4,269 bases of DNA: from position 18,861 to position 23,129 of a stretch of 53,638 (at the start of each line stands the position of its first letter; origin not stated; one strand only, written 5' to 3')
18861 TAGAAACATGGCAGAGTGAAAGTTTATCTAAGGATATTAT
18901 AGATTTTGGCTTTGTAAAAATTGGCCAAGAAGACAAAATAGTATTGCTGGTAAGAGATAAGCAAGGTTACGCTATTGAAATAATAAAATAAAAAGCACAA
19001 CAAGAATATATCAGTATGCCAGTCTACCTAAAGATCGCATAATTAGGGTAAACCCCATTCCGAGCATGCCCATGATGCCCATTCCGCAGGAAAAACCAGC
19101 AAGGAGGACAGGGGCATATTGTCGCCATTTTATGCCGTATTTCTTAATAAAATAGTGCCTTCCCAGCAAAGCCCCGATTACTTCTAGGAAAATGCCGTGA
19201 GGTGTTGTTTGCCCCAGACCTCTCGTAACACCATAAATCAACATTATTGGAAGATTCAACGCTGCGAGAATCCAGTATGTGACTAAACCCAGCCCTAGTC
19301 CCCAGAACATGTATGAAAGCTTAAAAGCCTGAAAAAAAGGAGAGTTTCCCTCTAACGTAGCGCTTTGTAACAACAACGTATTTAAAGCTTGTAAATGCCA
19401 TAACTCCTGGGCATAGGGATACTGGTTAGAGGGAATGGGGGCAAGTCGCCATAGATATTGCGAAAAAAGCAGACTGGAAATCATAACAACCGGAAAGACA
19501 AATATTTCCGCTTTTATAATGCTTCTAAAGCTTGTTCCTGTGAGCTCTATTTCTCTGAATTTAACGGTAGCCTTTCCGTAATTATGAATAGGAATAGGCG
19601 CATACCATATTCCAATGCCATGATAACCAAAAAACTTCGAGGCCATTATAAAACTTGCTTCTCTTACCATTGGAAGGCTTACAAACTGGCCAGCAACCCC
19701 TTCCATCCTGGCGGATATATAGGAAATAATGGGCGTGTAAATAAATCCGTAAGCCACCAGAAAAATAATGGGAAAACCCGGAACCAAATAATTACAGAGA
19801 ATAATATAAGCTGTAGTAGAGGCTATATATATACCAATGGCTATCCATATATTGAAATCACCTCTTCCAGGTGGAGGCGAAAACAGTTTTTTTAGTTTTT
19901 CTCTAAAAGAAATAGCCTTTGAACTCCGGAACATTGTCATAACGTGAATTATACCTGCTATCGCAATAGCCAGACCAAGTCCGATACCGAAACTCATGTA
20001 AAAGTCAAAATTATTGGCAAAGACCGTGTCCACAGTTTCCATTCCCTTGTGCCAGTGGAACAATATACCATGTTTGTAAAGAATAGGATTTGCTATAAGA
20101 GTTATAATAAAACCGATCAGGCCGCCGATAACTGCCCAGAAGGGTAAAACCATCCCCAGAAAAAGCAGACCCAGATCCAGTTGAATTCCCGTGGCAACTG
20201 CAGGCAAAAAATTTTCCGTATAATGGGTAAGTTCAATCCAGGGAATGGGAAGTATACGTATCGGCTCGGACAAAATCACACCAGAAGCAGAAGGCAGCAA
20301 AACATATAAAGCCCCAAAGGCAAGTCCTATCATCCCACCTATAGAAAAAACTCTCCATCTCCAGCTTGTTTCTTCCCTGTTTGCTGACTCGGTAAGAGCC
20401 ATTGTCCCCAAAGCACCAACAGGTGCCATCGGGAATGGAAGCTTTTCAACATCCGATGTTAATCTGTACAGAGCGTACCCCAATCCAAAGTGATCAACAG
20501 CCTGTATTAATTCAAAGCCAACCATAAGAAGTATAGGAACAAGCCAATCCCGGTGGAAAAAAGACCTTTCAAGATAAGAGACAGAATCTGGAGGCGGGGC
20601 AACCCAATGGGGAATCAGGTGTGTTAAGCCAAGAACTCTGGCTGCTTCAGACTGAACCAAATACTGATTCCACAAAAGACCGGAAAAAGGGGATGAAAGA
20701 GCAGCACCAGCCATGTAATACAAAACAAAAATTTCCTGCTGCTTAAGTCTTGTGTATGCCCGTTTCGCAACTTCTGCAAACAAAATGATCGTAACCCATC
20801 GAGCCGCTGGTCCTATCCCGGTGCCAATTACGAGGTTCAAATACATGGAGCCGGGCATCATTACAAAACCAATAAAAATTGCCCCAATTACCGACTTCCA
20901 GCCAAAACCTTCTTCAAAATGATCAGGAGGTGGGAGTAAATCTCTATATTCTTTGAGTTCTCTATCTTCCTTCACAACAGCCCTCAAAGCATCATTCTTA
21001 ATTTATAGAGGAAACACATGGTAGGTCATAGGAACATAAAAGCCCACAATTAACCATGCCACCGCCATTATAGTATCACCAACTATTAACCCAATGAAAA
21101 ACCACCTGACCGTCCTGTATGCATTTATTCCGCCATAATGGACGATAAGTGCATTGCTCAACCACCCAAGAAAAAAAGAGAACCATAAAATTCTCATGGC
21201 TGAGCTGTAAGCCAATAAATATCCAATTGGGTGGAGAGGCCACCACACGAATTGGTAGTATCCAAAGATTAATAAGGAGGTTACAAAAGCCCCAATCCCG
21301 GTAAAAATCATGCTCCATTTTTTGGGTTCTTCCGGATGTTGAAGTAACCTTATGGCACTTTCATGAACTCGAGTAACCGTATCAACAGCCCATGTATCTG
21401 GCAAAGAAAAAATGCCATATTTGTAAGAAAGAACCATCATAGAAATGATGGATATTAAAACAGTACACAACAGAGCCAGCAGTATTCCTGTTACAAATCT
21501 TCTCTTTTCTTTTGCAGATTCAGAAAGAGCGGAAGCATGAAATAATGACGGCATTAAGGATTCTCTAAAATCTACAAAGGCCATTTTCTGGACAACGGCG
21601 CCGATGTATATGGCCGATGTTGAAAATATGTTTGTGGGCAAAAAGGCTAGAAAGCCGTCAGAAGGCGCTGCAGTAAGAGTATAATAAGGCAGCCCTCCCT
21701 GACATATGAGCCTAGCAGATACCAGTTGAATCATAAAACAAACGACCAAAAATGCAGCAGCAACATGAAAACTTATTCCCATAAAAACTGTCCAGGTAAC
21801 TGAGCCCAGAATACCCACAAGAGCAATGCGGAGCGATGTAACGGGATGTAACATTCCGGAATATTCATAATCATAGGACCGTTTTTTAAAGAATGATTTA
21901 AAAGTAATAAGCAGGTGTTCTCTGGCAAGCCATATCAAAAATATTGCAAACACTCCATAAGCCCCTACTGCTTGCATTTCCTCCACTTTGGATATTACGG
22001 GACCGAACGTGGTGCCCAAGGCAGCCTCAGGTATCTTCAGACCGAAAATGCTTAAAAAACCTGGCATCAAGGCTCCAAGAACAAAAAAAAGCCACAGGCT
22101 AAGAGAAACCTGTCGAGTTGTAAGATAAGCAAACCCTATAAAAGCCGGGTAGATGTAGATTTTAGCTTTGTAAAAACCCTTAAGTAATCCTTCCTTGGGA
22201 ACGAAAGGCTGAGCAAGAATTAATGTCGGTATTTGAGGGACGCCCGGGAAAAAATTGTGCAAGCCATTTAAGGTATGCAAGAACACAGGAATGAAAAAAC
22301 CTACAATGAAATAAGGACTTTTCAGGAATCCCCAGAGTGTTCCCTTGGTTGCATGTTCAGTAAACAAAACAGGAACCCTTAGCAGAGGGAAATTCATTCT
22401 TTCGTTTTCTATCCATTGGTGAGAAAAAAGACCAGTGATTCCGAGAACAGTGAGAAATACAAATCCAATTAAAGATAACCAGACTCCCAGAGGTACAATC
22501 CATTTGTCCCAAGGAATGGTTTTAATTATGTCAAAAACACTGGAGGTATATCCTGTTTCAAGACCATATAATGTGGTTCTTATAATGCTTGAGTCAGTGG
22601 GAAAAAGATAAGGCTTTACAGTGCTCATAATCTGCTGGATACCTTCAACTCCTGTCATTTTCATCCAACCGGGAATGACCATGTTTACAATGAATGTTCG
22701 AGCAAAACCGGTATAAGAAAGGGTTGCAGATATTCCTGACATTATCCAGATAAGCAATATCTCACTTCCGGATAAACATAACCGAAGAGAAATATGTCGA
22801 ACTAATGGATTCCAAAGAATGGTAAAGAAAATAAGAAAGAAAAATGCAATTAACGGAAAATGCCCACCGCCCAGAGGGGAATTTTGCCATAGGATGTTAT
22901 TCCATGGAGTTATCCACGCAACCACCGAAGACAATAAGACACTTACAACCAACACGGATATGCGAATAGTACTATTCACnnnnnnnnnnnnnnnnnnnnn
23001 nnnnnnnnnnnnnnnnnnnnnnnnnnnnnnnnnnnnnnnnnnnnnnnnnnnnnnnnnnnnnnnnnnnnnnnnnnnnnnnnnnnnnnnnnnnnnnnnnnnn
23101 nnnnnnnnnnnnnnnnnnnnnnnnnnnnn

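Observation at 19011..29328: Six-gene translationally coupled ABC envelope module of unprecedented composition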

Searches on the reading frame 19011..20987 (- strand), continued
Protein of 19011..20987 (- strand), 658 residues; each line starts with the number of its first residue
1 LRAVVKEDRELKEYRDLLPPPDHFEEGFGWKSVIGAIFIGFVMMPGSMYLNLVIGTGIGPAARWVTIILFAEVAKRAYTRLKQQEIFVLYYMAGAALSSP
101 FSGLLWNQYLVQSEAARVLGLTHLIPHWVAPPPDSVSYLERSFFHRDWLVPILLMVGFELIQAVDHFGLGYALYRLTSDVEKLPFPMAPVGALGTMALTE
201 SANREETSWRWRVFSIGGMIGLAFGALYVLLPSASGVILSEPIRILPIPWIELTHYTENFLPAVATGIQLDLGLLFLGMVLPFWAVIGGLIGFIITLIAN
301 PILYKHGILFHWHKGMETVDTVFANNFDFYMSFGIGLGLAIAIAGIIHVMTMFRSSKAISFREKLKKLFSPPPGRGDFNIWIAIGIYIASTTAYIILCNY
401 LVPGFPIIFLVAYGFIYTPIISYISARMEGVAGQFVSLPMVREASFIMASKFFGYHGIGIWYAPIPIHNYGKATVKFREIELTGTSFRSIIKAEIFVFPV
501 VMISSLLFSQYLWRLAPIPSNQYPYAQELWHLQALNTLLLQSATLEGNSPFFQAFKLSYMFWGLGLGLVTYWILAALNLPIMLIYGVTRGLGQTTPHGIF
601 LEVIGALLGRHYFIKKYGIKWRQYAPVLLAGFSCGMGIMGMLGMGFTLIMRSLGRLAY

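Call 55: search_protein_families(library=ncbifam, proteins=[L060:12396-13274:+, L060:11618-12238:+, L009:12008-13309:+, L082:752-1621:+], max_evalue=0.01)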
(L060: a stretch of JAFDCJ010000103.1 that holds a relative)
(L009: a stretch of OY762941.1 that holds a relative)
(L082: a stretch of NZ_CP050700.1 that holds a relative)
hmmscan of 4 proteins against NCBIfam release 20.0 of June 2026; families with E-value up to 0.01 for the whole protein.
L060:12396-13274:+ (293 aa): 0 families

L060:11618-12238:+ (207 aa): 0 families

L009:12008-13309:+ (434 aa): 5 families
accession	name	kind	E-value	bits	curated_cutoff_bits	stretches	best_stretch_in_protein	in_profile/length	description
TIGR04283.1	glyco_like_mftF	equivalog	5.3e-55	186.4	182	1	212-432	1-221/221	TIGR04283 family arsenosugar biosynthesis glycosyltransferase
TIGR04282.1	glyco_like_cofC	hypoth_equivalog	5.6e-54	182.8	134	1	8-200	1-189/189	TIGR04282 family arsenosugar biosynthesis glycosyltransferase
TIGR03965.1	mycofact_glyco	equivalog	1.8e-08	33.7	280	1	210-300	74-171/467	mycofactocin biosynthesis glycosyltransferase MftF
NF041875.1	EPS_EpsD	equivalog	2e-05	24.1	370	1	212-300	1-96/325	exopolysaccharide biosynthesis glycosyltransferase EpsD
TIGR03552.1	F420_cofC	equivalog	2.7e-05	23.9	105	1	18-201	10-185/196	2-phospho-L-lactate guanylyltransferase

L082:752-1621:+ (290 aa): 0 families

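Call 74: search_protein_families(library=pfam, proteins=[L070:1-4167:+, L070:4133-6904:+, L070:6928-7842:+, L016:4030-6438:+, L016:6431-7558:+, L016:7243-8595:+, L016:8555-9862:+, L041:8109-9869:+, L041:5620-7284:+, L013:6986-7804:+], max_evalue=0.001)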
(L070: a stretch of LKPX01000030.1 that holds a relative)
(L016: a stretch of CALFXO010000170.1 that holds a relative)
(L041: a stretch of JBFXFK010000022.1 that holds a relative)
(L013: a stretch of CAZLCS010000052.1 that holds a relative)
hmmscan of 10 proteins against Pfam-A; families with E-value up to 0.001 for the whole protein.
L070:1-4167:+ (1389 aa): 3 families
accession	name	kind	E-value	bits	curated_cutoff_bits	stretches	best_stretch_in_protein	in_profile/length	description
PF04357.19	TamB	-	4.6e-42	145.1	22.4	1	1047-1388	9-381/381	TamB, inner membrane protein subunit of TAM complex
PF05359.17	DUF748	-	4.2e-14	52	50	1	29-172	43-185/1037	Domain of Unknown Function (DUF748)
PF05170.20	AsmA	-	2.3e-05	23.9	29.8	1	5-128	17-140/607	AsmA family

L070:4133-6904:+ (924 aa): 3 families
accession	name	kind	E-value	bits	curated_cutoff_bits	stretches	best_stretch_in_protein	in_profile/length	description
PF07244.20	POTRA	-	1.9e-51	173.1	21.3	5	517-589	2-78/79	Surface antigen variable number repeat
PF01103.29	Omp85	-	5.4e-44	151.4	24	1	617-924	1-325/325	Omp85 superfamily domain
PF08479.16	POTRA_2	-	1.1e-06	28.8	24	0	183-243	5-58/76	POTRA domain, ShlB-type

L070:6928-7842:+ (305 aa): 1 family
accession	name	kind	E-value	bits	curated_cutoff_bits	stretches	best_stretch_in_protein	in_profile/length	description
PF00491.26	Arginase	-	1e-70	238.9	22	1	7-298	2-276/280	Arginase family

L016:4030-6438:+ (803 aa): 6 families
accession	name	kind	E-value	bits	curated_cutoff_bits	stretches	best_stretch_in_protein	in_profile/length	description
PF22521.2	HypF_C_2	-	8.2e-83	278.3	27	1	541-785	1-241/241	Carbamoyltransferase, Kae1-like Domain, second subdomain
PF01300.24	Sua5_yciO_yrdC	-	2.2e-38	132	25.1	1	242-421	2-178/178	Telomere recombination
PF17788.7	HypF_C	-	9.1e-36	123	23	1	436-532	4-99/99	HypF Kae1-like domain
PF07503.17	zf-HYPF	-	5.2e-34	116.2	23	2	137-170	1-34/34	HypF finger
PF00708.24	Acylphosphatase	-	2.3e-20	73.1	22.5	1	37-118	2-84/85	Acylphosphatase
PF00814.31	TsaD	-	8.4e-06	26.1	24.8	0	712-768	192-247/264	tRNA N6-adenosine threonylcarbamoyltransferase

L016:6431-7558:+ (376 aa): 1 family
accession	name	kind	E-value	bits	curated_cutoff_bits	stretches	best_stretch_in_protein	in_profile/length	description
PF01924.21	HypD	-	3.9e-148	493.7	25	1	17-360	5-350/351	Hydrogenase formation hypA family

L016:7243-8595:+ (451 aa): 2 families
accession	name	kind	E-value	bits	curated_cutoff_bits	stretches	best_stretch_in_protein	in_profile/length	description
PF02769.27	AIRS_C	-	2.1e-25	90.1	23.1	1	277-428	1-154/156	AIR synthase related protein, C-terminal domain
PF00586.29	AIRS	-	1.1e-24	87.4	24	1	153-265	2-112/112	AIR synthase related protein, N-terminal domain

L016:8555-9862:+ (436 aa): 2 families
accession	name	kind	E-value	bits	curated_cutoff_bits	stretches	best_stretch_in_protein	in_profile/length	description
PF04055.27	Radical_SAM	-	2.3e-14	54.3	29.5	1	211-358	3-144/166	Radical SAM superfamily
PF13353.11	Fer4_12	-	3.9e-06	27.6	22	1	208-284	8-84/137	4Fe-4S single cluster domain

L041:8109-9869:+ (587 aa): 2 families
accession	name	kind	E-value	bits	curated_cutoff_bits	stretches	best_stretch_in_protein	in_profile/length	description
PF07228.17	SpoIIE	-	1.6e-46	159.1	25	1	395-581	7-191/192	Stage II sporulation protein E (SpoIIE)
PF00672.30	HAMP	-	6.2e-12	46.1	25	1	284-333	3-52/53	HAMP domain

L041:5620-7284:+ (555 aa): 2 families
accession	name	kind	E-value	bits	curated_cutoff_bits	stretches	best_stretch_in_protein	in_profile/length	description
PF05187.19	Fer4_ETF_QO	-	4.1e-40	136.6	24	1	450-553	1-104/104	Electron transfer flavoprotein-ubiquinone oxidoreductase, 4Fe-4S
PF21162.3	ETFQO_UQ-bd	-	8e-22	78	27.7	1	212-308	1-96/96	ETF-QO, ubiquinone-binding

L013:6986-7804:+ (273 aa): 2 families
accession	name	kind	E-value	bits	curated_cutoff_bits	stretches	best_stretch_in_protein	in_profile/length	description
PF12706.13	Lactamase_B_2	-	9.9e-17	61.6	27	1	51-237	1-199/200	Beta-lactamase superfamily domain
PF00753.33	Lactamase_B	-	1.1e-11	45.5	22.7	1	48-196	13-161/196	Metallo-beta-lactamase superfamily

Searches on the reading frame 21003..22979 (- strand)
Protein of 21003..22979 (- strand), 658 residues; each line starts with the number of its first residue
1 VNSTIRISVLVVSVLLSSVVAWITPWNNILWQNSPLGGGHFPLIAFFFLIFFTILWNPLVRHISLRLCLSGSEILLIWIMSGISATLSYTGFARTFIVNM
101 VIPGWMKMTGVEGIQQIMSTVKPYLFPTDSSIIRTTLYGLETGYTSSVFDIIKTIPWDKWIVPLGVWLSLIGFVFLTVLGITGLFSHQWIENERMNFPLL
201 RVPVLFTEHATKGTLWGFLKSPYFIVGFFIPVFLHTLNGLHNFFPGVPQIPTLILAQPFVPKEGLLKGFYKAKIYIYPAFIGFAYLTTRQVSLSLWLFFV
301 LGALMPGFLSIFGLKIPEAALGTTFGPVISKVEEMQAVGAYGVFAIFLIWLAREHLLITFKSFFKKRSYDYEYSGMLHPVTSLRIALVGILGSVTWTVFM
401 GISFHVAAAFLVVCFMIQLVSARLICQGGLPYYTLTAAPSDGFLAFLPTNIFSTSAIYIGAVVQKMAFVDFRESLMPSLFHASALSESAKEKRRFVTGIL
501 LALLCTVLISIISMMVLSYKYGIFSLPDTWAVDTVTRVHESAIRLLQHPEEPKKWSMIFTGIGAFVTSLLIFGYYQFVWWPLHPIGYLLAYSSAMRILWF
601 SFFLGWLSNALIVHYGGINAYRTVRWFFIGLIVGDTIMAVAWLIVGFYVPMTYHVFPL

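Call 5: search_protein_families(library=pfam, proteins=[window:21003-22979:-], max_evalue=0.1)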
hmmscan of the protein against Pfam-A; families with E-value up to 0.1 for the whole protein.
window:21003-22979:- (658 aa): 2 families
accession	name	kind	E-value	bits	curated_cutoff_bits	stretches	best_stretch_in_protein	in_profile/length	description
PF20581.3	DUF6785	-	7.8e-130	434.2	25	1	8-522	3-498/498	Family of unknown function (DUF6785)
PF20580.3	DUF6784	-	1.2e-31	109.3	26.4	1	558-656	2-100/101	Domain of unknown function (DUF6784)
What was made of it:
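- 21003..22979 (-): g5: polytopic DUF6785+DUF6784 protein (658 aa), probably a distant OPT-superfamily relative. Pfam E 7.8e-130 and 1.2e-31 (call 5).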

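Call 6: search_protein_families(library=ncbifam, proteins=[window:21003-22979:-], max_evalue=0.1)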
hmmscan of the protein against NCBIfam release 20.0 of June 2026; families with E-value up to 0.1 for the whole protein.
window:21003-22979:- (658 aa): 0 families

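Call 19: search_solved_structures(query=window:21003-22979:-, max_evalue=1)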
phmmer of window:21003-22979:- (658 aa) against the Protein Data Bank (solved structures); distinct sequences matched with E-value up to 1: 0.

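Call 46: search_protein_families(library=pfam, alignment_id=A5, max_evalue=1)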
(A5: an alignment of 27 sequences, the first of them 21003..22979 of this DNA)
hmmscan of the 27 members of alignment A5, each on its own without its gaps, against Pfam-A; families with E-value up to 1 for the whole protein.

A. member 1, window:21003-22979:- (658 aa): 2 families
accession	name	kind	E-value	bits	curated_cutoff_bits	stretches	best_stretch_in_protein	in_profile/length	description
PF20581.3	DUF6785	-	7.8e-130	434.2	25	1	8-522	3-498/498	Family of unknown function (DUF6785)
PF20580.3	DUF6784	-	1.2e-31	109.3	26.4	1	558-656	2-100/101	Domain of unknown function (DUF6784)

B. families by the number of members that match (of 27 scanned): 10 families
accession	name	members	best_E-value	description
PF20581.3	DUF6785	27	9.3e-174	Family of unknown function (DUF6785)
PF20580.3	DUF6784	27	2.6e-36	Domain of unknown function (DUF6784)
PF08114.16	PMP1_2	1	0.023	ATPase proteolipid family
PF20048.4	DUF6450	1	0.037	Domain of unknown function (DUF6450)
PF10247.14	Romo1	1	0.083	Reactive mitochondrial oxygen species modulator 1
PF11021.13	DUF2613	1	0.13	Protein of unknown function (DUF2613)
PF02706.20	Wzz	1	0.22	Chain length determinant protein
PF03270.18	DUF269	1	0.24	Protein of unknown function, DUF269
PF10814.13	CwsA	1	0.34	Cell wall synthesis protein CwsA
PF13038.11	DUF3899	1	0.62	Domain of unknown function (DUF3899)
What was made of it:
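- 21003..22979 (-): All 27 sampled orthologs match both models (call 46).
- On DUF6785/DUF6784 (PF20581/PF20580): All 27 of 27 orthologs match both (call 46).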
